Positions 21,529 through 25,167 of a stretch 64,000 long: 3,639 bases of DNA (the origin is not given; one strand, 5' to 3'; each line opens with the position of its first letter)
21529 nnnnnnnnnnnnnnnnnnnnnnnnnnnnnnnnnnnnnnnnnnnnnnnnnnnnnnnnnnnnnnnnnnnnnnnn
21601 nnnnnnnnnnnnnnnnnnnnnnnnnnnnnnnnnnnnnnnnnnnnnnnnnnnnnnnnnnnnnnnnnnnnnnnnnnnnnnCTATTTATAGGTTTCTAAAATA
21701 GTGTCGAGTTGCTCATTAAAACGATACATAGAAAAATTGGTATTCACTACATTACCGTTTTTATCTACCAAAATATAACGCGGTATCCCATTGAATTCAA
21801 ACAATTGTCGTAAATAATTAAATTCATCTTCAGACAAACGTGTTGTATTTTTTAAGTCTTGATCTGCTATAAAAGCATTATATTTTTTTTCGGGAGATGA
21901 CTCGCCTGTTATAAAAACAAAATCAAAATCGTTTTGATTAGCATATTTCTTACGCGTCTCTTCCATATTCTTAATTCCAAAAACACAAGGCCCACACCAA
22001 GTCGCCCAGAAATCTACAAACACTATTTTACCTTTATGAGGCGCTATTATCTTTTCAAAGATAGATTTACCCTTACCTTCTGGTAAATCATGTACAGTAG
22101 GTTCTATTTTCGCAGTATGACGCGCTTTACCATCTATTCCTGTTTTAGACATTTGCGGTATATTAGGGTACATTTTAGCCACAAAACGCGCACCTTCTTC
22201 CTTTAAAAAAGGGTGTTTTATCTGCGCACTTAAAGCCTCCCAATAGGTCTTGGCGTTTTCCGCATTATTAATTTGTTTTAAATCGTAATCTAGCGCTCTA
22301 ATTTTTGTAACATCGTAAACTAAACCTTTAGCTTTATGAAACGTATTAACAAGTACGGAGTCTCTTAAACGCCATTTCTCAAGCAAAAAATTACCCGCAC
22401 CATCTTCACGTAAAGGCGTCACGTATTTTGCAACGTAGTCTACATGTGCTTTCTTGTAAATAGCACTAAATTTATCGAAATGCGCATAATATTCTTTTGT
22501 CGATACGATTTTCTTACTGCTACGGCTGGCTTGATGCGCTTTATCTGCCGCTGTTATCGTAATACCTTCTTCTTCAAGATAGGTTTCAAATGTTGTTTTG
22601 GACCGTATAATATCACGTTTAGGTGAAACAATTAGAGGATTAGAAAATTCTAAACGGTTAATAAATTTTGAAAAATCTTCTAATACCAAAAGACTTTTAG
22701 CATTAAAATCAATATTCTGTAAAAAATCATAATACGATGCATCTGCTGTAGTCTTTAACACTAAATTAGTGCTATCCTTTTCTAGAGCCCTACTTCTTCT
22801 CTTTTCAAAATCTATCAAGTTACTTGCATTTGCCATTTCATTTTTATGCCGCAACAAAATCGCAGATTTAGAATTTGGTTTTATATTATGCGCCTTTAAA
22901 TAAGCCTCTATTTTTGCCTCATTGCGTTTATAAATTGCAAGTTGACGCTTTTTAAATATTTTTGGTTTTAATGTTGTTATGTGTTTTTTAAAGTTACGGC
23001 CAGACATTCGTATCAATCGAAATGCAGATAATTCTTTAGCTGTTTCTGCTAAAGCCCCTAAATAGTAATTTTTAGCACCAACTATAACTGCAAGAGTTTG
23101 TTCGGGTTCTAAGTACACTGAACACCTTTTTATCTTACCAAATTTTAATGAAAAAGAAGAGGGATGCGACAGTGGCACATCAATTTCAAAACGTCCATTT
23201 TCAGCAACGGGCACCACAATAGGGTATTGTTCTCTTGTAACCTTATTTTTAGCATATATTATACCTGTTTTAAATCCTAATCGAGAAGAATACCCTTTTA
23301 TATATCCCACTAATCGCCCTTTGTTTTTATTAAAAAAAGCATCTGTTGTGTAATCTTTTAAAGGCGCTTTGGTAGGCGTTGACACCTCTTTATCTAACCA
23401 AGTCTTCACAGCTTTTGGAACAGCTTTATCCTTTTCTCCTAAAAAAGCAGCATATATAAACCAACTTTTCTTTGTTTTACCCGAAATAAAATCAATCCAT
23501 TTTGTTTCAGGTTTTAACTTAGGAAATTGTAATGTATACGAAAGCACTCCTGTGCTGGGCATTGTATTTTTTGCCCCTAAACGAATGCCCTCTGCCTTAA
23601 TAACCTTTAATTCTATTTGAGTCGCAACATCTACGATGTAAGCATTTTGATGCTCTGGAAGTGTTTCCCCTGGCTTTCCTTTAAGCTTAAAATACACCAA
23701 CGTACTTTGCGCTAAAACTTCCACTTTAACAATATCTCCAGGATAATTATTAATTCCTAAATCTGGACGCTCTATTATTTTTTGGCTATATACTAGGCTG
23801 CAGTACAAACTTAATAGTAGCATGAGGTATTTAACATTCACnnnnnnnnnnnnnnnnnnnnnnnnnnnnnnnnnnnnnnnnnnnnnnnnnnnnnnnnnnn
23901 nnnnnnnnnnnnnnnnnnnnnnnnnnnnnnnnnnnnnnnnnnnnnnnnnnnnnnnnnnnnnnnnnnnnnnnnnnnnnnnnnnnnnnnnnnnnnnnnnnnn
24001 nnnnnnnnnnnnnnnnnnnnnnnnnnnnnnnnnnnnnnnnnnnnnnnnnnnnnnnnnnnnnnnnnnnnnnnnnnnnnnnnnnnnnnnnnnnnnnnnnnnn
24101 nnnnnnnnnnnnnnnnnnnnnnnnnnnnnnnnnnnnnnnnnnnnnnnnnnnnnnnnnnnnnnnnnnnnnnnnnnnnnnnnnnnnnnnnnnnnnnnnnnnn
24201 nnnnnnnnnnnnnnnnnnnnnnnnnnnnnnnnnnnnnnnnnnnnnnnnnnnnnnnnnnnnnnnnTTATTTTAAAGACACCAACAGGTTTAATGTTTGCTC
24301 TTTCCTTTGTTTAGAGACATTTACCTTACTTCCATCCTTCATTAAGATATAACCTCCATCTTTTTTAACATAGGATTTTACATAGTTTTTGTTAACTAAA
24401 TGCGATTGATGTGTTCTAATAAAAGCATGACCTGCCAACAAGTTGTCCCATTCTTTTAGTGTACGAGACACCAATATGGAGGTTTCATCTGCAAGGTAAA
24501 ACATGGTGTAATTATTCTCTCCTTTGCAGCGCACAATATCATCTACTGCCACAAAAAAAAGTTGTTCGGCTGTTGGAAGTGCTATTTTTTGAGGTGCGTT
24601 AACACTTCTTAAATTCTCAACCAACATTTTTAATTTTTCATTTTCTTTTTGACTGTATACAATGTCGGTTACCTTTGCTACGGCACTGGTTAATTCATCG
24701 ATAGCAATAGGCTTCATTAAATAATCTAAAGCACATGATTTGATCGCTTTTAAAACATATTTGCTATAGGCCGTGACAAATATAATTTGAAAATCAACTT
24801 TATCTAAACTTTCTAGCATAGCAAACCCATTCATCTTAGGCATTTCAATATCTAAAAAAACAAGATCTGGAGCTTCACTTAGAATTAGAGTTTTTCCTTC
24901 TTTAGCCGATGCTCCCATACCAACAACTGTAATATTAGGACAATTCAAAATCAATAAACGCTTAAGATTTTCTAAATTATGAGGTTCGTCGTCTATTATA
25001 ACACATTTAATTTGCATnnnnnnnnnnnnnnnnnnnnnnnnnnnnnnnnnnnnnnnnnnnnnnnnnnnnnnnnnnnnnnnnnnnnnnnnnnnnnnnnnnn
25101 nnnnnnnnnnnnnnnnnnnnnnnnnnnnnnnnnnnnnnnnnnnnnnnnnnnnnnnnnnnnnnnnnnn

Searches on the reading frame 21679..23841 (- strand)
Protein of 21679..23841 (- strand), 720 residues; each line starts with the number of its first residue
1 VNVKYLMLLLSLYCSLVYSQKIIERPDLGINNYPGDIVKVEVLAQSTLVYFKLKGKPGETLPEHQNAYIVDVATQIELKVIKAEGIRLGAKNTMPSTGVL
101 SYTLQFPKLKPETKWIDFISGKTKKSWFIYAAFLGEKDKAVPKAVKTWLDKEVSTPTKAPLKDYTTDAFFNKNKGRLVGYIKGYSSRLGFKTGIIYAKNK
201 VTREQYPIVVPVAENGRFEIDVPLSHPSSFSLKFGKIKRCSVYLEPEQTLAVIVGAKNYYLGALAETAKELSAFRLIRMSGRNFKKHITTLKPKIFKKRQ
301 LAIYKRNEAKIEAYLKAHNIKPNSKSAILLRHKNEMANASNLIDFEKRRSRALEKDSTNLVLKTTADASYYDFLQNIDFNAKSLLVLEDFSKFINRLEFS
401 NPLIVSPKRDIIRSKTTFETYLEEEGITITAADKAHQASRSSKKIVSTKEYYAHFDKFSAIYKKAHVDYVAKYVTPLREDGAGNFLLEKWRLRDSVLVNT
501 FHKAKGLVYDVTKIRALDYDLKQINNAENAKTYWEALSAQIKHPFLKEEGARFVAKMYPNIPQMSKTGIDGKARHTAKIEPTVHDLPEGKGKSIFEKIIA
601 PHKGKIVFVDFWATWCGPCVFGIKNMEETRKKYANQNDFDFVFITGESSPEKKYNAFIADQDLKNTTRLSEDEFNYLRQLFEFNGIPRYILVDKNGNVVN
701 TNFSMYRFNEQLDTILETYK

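Call 3: search_protein_families(library=pfam, proteins=[window:21679-23841:-], max_evalue=1)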
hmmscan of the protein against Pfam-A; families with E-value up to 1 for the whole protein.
window:21679-23841:- (720 aa): 8 families
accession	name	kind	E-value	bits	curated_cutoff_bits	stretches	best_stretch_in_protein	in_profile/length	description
PF13905.12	Thioredoxin_8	-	8.2e-12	45.8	27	1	604-698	1-94/94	Thioredoxin-like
PF08534.16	Redoxin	-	5e-10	39.8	26.6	1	603-701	27-131/148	Redoxin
PF00085.26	Thioredoxin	-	3.8e-06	27.3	23.5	1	594-638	9-50/103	Thioredoxin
PF00578.27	AhpC-TSA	-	3.9e-05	24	26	1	603-699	24-122/124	AhpC/TSA family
PF13098.12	Thioredoxin_2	-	0.00057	20.6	27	1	603-704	4-93/104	Thioredoxin-like domain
PF09286.16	Pro-kuma_activ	-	0.0089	16.7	23.5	0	649-720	38-109/143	Pro-kumamolisin, activation domain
PF13899.12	Thioredoxin_7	-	0.044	14.4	27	1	603-693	16-82/83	Thioredoxin-like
PF13376.11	OmdA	-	0.23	11.9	25.6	0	449-473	16-40/60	Bacteriocin-protection, YdeI or OmpD-Associated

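Call 4: search_protein_families(library=ncbifam, proteins=[window:21679-23841:-], max_evalue=1)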
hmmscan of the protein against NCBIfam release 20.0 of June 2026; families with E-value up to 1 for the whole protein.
window:21679-23841:- (720 aa): 12 families
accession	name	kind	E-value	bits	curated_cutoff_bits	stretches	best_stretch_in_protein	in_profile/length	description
NF047696.1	ThlDiSintTplARhiz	equivalog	1.8e-11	44.2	230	1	597-699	90-194/219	thiol:disulfide interchange protein TlpA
NF002854.0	PRK03147.1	subfamily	1e-10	41.8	170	1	601-702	59-156/176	thiol-disulfide oxidoreductase ResA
TIGR01068.1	thioredoxin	equivalog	7.6e-08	32.4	96.8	1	603-640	13-50/101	thioredoxin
NF041202.1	StoA_CxxC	exception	1.7e-07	31.2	210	1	596-702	44-148/163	endospore biogenesis thiol-disulfide oxidoreductase StoA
NF010625.0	PRK14018.1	equivalog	1.6e-05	23.6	522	1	602-701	54-155/521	bifunctional peptide-methionine (S)-S-oxide reductase MsrA/peptide-methionine (R)-S-oxide reductase MsrB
NF006898.0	PRK09381.1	equivalog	0.0001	22.6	138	1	606-634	23-51/109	thioredoxin TrxA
NF008229.0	PRK10996.1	equivalog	0.00019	21.1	125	1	604-631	52-79/141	thioredoxin TrxC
NF047697.1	ThioredTrxAClost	equivalog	0.00039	20.6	140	1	594-640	8-53/105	thioredoxin TrxA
NF041054.1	WAxxUGC_long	equivalog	0.0016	17.8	300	1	585-701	88-197/354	ResA-like WAxxUGC motif-containing protein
TIGR00385.1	dsbE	subfamily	0.0049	16.5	123.15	1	602-620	61-79/173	DsbE family thiol:disulfide interchange protein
TIGR01126.1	pdi_dom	equivalog_domain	0.0076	16.5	107.2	1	595-636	6-46/105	protein disulfide-isomerase domain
NF045694.1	seleno_TsoB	exception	0.027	12.5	805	1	600-644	470-513/572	rhodanese/DsbD fusion-like selenoprotein TsoB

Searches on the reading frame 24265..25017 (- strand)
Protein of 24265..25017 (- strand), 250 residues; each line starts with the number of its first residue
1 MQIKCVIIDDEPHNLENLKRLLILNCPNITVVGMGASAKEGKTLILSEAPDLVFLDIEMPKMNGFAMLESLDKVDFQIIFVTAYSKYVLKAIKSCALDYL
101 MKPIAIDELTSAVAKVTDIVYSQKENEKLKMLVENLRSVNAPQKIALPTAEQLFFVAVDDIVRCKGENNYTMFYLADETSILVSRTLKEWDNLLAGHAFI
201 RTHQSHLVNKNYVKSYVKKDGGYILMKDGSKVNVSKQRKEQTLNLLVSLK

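Call 3: search_protein_families(library=pfam, proteins=[window:24265-25017:-], max_evalue=1)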
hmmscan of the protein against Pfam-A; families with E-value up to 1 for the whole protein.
window:24265-25017:- (250 aa): 2 families
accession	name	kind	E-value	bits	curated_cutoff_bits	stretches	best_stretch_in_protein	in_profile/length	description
PF00072.30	Response_reg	-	7.9e-21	74.7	30.2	1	6-113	2-110/111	Response regulator receiver domain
PF04397.21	LytTR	-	2.1e-17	63.6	22.6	1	152-241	2-92/98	LytTr DNA-binding domain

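Call 4: search_protein_families(library=ncbifam, proteins=[window:24265-25017:-], max_evalue=1)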
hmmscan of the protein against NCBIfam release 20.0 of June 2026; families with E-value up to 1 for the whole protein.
window:24265-25017:- (250 aa): 90 families (the best 25 are shown)
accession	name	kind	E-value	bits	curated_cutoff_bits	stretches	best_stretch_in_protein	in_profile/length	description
NF008677.0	PRK11697.1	equivalog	1.3e-33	116.3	246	1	3-237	2-226/238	two-component system response regulator BtsR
NF010684.1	PRK14084.1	equivalog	7.8e-25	88.1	375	1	4-217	2-221/254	response regulator transcription factor LytR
NF007935.0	PRK10651.1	equivalog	8.7e-15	54.5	250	1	4-142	8-148/216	two-component system response regulator NarL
NF052445.1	RespRegMctR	equivalog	9.2e-15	54.6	300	1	2-118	1-120/205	two-component system response regulator MctR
TIGR02875.1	spore_0_A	equivalog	1.4e-14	54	200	1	2-123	2-128/262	sporulation transcription factor Spo0A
NF009206.0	PRK12555.1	subfamily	5.6e-14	51.9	342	1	3-122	1-130/340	chemotaxis-specific protein-glutamate methyltransferase CheB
NF001965.0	PRK00742.1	subfamily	3.3e-13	49.5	293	1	1-123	2-130/357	chemotaxis-specific protein-glutamate methyltransferase CheB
NF008469.0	PRK11361.1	equivalog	6.4e-13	48.2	714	1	5-131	7-134/461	acetoacetate metabolism transcriptional regulator AtoC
NF053512.1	nitric_RR_NosR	exception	5.1e-12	45.5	400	1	7-135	3-133/422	response regulator c-di-GMP phosphodiesterase, NosR family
NF045944.1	ResRegRpaBCyano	equivalog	7.7e-11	41.8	330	1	7-127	2-122/229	response regulator transcription factor RpaB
TIGR01818.1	ntrC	equivalog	1.2e-10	40.8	558.6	1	30-127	24-124/463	nitrogen regulation protein NR(I)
NF053854.1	RespRegPhoBBctds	equivalog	3.5e-10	39.6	270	1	6-170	2-163/225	two-component system response regulator PhoB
NF051850.1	RespRegRprY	equivalog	3.8e-10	39.6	370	1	38-130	37-133/234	response regulator transcription factor RprY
NF041946.1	LuxO_transreg_Vib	equivalog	8.1e-10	38.1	800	1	28-126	22-121/463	quorum-sensing sigma-54 dependent transcriptional regulator LuxO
TIGR01387.1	cztR_silR_copR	subfamily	1.8e-09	37.6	279.2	1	6-136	2-130/218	heavy metal response regulator transcription factor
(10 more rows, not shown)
